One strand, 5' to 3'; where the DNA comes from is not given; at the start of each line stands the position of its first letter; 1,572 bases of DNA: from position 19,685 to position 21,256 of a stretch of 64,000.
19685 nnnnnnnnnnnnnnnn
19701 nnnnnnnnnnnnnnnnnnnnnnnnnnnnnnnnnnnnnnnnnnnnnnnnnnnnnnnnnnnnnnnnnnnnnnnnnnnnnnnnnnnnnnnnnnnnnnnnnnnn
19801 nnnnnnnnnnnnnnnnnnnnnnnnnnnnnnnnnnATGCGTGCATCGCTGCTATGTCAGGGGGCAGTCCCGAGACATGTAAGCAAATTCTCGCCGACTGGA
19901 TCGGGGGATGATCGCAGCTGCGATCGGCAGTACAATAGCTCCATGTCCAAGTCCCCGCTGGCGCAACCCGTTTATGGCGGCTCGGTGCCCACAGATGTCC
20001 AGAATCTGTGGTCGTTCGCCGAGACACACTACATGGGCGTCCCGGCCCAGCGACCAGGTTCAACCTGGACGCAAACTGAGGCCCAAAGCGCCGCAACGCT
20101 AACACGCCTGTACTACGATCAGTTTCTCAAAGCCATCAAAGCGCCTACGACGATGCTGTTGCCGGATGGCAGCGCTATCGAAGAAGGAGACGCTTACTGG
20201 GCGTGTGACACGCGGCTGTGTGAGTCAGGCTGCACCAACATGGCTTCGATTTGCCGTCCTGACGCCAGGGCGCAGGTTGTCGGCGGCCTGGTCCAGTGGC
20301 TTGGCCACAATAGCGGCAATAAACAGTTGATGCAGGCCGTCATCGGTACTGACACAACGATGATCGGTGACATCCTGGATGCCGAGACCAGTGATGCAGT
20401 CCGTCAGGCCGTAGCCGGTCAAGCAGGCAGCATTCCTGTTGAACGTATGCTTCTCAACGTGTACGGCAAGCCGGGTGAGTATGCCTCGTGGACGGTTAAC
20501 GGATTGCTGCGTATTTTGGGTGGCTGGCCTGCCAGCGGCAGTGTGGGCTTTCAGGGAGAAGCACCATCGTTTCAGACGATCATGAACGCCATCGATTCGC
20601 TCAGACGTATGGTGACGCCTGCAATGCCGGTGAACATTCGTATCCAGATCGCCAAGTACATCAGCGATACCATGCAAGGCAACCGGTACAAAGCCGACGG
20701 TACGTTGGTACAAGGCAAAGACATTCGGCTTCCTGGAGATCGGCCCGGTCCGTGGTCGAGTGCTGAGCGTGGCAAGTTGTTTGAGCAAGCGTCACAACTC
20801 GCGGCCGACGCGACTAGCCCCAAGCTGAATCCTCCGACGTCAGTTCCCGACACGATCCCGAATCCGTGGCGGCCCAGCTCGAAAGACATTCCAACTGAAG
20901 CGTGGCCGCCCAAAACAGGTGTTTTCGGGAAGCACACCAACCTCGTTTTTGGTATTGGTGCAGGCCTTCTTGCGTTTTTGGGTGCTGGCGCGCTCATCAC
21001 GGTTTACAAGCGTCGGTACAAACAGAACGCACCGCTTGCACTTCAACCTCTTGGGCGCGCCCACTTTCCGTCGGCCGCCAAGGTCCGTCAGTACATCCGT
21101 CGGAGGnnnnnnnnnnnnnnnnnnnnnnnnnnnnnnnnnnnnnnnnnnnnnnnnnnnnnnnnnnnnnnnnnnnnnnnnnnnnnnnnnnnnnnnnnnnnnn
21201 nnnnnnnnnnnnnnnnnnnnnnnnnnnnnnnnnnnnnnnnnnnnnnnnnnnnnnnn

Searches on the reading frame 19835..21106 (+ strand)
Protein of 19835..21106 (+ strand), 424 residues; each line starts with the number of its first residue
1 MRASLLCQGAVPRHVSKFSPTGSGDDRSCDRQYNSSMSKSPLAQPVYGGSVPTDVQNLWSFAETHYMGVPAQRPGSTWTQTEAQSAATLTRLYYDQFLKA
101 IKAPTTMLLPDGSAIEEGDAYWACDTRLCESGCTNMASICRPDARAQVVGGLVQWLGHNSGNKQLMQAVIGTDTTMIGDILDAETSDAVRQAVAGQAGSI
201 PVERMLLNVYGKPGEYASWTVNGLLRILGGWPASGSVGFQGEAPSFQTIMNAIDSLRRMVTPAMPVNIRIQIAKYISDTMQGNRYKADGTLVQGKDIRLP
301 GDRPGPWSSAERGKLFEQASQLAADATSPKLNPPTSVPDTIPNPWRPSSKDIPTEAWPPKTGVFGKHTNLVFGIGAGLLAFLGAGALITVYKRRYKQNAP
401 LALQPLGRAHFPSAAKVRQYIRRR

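Call 20: search_protein_families(library=phrogs, proteins=[window:19835-21106:+], max_evalue=0.001)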
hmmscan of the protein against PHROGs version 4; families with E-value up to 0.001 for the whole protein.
window:19835-21106:+ (424 aa): 0 families

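Call 21: search_protein_families(library=pfam, proteins=[window:19835-21106:+], max_evalue=0.001)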
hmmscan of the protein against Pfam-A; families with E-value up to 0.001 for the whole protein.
window:19835-21106:+ (424 aa): 0 families

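Call 77: search_protein_families(library=pfam, proteins=[window:19943-21106:+], max_evalue=0.1)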
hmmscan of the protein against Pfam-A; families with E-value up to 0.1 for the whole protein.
window:19943-21106:+ (388 aa): 1 family
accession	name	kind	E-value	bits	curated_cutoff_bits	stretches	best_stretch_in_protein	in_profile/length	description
PF00746.26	Gram_pos_anchor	-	0.023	15.1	20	1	323-358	10-39/43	LPXTG cell wall anchor motif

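Call 90: search_solved_structures(query=window:19943-21106:+, max_evalue=1)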
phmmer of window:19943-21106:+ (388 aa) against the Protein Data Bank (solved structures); distinct sequences matched with E-value up to 1: 0.

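Call 91: search_protein_families(library=padloc, proteins=[window:19943-21106:+], max_evalue=0.01)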
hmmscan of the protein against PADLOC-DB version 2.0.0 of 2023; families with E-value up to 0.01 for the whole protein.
window:19943-21106:+ (388 aa): 0 families
